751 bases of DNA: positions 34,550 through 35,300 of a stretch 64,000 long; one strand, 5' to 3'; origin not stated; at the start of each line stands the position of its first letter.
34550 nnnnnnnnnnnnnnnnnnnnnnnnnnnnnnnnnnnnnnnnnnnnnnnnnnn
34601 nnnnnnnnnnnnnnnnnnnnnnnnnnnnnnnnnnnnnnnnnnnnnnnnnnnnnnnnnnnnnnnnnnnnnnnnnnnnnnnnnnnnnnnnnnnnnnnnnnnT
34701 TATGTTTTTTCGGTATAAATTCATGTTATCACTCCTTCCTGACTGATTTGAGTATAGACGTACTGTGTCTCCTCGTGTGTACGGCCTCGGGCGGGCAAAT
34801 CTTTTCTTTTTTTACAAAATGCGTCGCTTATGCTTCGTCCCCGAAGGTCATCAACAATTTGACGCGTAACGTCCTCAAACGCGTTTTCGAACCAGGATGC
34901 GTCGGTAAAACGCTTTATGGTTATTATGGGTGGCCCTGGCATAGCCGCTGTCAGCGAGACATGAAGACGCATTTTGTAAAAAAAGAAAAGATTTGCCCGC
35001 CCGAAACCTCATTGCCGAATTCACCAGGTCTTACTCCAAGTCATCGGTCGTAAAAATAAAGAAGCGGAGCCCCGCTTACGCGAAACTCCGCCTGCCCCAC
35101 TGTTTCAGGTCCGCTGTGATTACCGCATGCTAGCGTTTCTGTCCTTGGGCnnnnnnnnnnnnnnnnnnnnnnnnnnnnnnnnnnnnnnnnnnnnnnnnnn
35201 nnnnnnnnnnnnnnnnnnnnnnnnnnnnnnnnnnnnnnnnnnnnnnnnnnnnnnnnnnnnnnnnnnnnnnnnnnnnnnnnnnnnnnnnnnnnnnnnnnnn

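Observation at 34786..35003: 218-bp element bounded by 39-bp perfect inverted repeats between the MFS and GH130 genes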

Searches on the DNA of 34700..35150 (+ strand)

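Call 38: search_rna_families(source=window, start=34700, end=35150, threshold=evalue, max_evalue=1)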
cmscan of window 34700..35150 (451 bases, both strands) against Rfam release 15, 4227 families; matches with E-value up to 1: 1.
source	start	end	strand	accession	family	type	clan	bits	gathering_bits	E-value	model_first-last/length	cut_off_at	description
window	34907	34951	-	RF00032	Histone3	Cis-reg;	-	15.5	34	0.26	1-46/46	no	Histone 3' UTR stem-loop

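Call 54: search_dna_similar(query=window:34725-35129:+, collection=plasmids, mode=distant, max_evalue=0.01, max_rows=10)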
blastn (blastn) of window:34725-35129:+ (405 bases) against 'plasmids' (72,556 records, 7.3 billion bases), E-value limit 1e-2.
No match.

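Call 55: search_dna_similar(query=window:34725-35129:+, collection=phages, mode=distant, max_evalue=0.01, max_rows=10)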
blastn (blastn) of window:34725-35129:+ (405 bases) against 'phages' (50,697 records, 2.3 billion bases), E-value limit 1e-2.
No match.

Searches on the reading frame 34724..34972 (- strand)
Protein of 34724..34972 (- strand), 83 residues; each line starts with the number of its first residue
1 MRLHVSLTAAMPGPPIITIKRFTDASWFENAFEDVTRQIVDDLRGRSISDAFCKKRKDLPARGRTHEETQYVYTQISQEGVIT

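Call 61: search_protein_families(library=pfam, proteins=[window:34724-34972:-], max_evalue=1)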
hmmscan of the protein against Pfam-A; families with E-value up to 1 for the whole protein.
seq(83 aa): 0 families
